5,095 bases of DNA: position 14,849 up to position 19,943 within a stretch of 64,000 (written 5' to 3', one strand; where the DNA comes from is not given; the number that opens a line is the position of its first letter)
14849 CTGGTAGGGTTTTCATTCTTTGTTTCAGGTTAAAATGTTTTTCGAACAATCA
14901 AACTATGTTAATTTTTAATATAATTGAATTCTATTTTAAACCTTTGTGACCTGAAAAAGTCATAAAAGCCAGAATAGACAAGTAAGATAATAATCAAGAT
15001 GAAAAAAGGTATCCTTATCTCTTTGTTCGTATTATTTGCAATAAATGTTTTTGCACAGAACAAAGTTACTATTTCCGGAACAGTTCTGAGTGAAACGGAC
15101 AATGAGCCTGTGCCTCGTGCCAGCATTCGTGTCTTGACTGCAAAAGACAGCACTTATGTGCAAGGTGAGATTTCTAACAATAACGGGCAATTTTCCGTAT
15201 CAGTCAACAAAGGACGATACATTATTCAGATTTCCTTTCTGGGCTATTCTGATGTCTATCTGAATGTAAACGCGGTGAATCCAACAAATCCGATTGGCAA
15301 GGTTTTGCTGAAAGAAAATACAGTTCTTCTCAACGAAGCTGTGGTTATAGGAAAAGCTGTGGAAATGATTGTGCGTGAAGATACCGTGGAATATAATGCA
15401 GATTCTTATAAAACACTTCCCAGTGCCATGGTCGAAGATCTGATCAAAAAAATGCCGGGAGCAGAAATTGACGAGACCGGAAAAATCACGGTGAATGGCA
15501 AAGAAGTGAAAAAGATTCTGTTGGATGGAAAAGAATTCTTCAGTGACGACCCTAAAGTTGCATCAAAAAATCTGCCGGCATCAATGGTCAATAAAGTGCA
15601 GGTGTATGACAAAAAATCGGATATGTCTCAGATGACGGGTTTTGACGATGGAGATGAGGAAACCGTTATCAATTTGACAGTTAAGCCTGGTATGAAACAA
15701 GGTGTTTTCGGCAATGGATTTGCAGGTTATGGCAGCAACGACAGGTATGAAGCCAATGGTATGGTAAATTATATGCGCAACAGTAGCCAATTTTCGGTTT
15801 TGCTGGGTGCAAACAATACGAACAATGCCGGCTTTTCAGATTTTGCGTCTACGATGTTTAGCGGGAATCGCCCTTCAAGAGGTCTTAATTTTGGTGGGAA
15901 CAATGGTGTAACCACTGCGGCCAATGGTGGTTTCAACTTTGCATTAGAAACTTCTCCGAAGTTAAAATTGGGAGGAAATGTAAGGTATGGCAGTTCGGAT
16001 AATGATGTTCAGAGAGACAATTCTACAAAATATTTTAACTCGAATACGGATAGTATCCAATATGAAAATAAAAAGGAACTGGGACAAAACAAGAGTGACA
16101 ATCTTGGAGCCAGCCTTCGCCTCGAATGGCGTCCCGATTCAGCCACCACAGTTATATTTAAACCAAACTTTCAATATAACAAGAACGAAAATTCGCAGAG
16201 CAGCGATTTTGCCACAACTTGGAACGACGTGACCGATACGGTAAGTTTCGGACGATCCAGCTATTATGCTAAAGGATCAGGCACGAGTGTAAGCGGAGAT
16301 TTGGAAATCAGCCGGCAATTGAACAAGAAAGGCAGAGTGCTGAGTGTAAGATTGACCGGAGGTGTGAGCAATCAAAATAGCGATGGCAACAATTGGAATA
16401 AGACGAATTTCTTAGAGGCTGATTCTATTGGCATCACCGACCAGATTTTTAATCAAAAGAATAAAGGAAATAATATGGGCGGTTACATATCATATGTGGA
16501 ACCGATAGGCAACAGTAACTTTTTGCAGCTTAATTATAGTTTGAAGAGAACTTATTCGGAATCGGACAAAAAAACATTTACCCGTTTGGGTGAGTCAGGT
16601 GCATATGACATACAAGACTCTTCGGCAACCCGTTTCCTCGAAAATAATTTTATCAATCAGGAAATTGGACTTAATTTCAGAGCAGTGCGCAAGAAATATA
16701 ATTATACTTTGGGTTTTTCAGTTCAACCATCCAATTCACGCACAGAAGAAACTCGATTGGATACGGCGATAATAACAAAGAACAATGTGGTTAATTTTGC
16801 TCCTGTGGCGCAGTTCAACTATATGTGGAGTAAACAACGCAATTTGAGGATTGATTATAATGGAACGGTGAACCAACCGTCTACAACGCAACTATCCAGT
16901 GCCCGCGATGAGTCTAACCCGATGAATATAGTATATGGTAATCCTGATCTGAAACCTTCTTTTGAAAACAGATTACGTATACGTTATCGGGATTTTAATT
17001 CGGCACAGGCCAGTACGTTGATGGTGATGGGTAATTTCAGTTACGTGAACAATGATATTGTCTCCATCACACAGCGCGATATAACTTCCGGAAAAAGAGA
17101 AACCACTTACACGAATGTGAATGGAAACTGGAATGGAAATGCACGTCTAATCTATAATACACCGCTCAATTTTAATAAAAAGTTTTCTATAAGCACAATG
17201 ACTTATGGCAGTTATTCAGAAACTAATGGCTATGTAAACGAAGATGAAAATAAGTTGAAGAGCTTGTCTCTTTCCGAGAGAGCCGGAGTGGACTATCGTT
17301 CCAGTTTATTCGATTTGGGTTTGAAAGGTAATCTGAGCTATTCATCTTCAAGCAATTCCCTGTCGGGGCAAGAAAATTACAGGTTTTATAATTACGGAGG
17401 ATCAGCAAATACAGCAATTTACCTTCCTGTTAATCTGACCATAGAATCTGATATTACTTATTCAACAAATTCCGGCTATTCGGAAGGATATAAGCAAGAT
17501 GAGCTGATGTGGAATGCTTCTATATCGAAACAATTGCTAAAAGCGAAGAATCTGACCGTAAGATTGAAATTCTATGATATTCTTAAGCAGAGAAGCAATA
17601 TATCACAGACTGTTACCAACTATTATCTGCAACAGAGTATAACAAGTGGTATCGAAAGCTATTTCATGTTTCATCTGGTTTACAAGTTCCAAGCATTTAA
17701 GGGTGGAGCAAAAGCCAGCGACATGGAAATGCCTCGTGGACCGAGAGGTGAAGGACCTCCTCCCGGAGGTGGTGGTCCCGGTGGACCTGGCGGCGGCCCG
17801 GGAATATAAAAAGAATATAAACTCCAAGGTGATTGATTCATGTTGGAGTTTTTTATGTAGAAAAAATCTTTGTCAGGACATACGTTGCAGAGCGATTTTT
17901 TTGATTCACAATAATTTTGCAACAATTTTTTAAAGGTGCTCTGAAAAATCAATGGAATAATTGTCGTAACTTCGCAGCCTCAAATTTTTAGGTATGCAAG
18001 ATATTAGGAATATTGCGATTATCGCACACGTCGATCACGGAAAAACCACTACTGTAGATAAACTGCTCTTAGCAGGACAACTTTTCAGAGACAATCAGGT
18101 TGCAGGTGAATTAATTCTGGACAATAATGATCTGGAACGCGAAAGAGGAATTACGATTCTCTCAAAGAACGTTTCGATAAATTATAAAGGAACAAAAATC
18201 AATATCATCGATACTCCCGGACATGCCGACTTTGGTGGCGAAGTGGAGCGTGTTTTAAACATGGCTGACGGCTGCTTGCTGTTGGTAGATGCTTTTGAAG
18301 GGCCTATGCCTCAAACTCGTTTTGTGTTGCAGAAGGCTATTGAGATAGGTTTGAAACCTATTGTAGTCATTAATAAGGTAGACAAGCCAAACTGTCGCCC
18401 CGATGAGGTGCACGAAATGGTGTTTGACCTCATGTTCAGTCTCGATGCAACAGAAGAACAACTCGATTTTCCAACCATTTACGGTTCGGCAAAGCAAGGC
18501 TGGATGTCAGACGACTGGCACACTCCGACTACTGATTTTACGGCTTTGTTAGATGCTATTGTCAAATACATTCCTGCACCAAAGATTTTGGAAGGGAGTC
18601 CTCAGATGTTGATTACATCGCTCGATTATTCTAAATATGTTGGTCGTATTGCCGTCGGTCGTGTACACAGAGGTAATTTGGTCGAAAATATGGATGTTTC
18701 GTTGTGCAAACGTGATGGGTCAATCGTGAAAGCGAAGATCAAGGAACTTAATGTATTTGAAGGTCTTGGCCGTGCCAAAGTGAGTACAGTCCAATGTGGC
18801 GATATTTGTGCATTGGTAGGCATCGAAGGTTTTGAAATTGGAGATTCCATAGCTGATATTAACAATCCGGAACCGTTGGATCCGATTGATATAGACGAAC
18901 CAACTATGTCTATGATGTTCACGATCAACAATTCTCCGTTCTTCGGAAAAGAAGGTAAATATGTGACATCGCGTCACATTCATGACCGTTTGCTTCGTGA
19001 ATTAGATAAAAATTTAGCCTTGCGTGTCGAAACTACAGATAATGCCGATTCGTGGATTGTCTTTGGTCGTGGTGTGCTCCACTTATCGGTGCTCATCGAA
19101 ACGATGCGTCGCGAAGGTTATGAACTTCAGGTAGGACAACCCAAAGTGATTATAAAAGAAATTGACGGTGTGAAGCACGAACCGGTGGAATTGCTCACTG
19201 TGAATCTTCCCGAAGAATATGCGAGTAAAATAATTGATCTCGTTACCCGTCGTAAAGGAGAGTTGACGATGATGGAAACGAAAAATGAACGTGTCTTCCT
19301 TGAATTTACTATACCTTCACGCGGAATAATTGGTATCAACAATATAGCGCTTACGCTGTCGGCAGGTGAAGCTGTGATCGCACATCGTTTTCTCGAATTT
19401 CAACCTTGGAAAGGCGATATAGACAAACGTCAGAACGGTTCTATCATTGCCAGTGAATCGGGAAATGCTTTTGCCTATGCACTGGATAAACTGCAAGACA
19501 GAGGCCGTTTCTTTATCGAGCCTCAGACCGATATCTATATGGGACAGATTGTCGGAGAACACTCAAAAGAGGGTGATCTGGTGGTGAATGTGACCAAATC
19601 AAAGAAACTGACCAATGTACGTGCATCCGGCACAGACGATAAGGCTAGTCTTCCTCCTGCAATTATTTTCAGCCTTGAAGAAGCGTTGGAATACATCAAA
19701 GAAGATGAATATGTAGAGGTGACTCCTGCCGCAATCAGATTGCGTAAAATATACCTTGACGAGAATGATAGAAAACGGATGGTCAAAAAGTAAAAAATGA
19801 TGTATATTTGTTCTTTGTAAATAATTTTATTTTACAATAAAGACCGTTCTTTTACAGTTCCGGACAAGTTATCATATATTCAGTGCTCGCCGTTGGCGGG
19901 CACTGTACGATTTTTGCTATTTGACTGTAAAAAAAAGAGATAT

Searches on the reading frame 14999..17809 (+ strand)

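Call 54: search_protein_families(library=pfam, max_evalue=0.00001, proteins=[window:14999-17809:+])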
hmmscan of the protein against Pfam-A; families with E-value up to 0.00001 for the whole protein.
window:14999-17809:+ (936 aa): 3 families
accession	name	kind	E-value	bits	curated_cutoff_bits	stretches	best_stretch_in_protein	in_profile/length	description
PF14905.12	OMP_b-brl_3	-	4.8e-28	98.8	27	1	440-893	2-406/408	Outer membrane protein beta-barrel family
PF13715.12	CarbopepD_reg_2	-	3.2e-13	49.9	32.2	1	25-116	1-88/88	CarboxypepD_reg-like domain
PF13620.12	CarboxypepD_reg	-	1.1e-09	38.9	32.3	1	24-89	1-65/82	Carboxypeptidase regulatory-like domain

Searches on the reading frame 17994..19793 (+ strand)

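Call 54: search_protein_families(library=pfam, max_evalue=0.00001, proteins=[window:17994-19793:+])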
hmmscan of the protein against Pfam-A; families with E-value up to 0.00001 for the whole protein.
window:17994-19793:+ (599 aa): 5 families
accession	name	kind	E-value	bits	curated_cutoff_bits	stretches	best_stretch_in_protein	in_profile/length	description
PF00009.33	GTP_EFTU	-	3.2e-55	187.1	26.5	1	3-194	2-187/188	Elongation factor Tu GTP binding domain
PF21018.2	BipA_C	-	5e-45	152.2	23.8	1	481-589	1-109/110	TypA/BipA C-terminal domain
PF00679.30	EFG_C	-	2.6e-17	63.1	27.9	1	395-478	3-87/89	Elongation factor G C-terminus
PF03144.31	GTP_EFTU_D2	-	6.1e-09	36.6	30.3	1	217-286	1-72/73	Elongation factor Tu domain 2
PF22042.2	EF-G_D2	-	8.6e-08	32.6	27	1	209-287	10-82/84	Elongation factor G domain 2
